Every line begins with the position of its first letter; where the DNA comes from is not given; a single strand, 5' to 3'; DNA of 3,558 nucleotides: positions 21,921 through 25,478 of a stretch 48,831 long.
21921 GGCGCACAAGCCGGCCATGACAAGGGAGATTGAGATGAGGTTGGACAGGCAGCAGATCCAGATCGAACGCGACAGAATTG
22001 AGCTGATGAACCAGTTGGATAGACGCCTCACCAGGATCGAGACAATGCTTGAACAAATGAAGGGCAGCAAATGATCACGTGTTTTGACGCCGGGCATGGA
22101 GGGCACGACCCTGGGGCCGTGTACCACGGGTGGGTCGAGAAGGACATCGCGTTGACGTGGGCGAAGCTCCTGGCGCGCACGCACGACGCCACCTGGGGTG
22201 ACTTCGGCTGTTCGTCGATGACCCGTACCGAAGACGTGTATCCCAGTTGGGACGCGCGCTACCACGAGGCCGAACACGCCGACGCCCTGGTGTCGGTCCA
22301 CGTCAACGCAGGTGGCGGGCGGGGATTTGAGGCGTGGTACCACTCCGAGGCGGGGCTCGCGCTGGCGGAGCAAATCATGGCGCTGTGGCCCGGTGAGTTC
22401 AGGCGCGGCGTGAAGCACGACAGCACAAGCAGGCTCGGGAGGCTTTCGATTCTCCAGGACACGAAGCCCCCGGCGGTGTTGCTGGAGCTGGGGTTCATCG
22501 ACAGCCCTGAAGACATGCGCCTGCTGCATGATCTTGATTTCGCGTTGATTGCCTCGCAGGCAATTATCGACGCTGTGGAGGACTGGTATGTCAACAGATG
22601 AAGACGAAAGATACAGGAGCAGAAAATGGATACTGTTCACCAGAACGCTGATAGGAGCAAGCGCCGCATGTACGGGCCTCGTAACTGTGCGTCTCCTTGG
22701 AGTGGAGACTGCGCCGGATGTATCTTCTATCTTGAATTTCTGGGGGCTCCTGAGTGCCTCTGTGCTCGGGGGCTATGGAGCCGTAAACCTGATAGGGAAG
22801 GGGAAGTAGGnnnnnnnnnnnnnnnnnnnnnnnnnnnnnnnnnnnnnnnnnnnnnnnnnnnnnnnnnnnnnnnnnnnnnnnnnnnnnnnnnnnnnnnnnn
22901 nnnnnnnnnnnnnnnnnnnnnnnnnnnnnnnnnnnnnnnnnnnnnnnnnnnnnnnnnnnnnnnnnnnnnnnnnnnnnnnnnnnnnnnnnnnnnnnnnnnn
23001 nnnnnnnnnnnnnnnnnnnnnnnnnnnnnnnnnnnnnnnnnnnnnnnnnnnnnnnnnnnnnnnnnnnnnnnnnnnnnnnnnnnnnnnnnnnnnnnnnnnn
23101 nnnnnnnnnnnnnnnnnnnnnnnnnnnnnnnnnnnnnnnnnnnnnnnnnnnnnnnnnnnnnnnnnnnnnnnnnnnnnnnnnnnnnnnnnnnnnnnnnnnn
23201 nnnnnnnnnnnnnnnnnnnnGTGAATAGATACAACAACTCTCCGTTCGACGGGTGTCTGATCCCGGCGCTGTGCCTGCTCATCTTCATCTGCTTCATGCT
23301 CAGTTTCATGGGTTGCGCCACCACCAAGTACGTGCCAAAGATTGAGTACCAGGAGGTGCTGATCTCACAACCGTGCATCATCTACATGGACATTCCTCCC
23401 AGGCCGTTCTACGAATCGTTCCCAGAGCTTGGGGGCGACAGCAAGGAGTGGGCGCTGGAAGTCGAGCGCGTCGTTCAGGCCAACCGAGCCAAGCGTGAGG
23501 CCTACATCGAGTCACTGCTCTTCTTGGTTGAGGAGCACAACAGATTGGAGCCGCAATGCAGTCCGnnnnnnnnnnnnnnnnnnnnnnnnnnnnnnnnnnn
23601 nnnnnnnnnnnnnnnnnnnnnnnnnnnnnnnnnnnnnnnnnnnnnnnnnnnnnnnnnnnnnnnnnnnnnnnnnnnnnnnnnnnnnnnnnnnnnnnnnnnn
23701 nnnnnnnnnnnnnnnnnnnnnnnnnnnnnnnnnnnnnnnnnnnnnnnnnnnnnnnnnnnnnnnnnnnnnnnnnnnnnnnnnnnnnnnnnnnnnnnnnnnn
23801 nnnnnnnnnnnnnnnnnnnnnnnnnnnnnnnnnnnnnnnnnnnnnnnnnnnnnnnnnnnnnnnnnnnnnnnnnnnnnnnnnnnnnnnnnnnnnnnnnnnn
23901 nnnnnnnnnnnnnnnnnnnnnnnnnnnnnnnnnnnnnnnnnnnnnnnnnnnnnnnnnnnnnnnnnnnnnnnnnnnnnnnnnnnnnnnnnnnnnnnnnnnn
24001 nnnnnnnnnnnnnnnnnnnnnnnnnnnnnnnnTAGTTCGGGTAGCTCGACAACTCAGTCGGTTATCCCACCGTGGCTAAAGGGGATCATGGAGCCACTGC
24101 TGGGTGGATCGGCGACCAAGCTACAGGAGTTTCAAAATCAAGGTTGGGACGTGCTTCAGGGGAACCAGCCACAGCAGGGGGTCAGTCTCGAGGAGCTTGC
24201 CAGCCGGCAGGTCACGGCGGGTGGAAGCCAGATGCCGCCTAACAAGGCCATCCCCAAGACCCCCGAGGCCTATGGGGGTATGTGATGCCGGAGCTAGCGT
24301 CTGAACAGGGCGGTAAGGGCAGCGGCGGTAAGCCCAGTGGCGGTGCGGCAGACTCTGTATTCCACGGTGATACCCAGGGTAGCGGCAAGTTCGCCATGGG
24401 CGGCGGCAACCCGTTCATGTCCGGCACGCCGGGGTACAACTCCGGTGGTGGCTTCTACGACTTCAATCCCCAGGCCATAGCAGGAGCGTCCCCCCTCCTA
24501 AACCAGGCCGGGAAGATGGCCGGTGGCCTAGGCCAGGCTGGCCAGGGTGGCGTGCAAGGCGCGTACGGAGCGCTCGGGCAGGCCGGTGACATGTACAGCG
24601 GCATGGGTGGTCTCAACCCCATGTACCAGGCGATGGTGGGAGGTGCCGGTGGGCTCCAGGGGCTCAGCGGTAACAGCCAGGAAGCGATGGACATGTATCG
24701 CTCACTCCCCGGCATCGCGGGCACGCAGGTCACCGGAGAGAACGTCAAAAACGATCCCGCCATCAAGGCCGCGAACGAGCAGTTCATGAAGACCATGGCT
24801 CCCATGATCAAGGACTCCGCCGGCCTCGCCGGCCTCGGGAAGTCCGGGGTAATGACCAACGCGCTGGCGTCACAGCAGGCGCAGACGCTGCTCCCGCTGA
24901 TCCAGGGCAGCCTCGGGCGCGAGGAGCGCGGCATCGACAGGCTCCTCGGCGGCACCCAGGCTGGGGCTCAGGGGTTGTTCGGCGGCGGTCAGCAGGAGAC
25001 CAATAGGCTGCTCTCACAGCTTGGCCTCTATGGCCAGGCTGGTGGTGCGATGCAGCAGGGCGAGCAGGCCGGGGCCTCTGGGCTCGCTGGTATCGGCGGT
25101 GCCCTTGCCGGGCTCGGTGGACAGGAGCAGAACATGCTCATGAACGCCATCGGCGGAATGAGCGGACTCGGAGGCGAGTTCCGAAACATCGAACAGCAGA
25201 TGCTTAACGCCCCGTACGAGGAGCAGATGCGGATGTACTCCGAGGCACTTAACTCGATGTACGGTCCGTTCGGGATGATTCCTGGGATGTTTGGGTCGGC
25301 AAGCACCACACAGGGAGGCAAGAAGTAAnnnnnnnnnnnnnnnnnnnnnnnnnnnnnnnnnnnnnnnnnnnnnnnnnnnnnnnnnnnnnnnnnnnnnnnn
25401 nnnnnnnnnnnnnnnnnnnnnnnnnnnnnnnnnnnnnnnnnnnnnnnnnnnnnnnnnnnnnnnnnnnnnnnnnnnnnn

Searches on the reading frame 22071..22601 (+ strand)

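Call 16: search_protein_families(library=pfam, proteins=[window:22071-22601:+], max_evalue=0.01)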
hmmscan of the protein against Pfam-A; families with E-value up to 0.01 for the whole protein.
window:22071-22601:+ (176 aa): 1 family
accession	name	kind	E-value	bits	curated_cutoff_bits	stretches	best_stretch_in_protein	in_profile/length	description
PF01520.23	Amidase_3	-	3.1e-28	99.4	27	1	5-170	3-173/174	N-acetylmuramoyl-L-alanine amidase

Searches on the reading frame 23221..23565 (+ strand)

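Call 116: search_protein_families(library=pfam, proteins=[window:23221-23565:+], max_evalue=0.01)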
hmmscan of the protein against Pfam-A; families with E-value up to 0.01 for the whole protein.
window:23221-23565:+ (115 aa): 1 family
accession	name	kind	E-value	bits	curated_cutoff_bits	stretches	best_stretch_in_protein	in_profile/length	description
PF13567.11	DUF4131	-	0.0054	16.9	31.6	1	16-90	30-99/165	Domain of unknown function (DUF4131)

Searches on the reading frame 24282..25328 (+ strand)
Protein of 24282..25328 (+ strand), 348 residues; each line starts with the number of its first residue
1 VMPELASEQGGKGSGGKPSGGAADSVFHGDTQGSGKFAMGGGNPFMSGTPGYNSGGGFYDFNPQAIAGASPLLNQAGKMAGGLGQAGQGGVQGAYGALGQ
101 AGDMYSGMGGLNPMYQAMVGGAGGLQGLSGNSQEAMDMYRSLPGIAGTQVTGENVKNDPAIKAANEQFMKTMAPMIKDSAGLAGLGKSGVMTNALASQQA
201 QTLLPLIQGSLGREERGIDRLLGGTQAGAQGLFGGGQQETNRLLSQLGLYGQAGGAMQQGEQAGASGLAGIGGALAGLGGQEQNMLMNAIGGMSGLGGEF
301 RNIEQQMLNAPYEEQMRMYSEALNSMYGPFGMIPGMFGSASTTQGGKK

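Call 15: search_protein_families(library=phrogs, proteins=[window:24282-25328:+], max_evalue=0.001)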
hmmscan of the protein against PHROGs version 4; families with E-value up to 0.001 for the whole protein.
window:24282-25328:+ (348 aa): 0 families

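Call 116: search_protein_families(library=pfam, proteins=[window:24282-25325:+], max_evalue=0.01)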
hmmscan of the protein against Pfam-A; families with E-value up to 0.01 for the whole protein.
window:24282-25325:+ (348 aa): 0 families
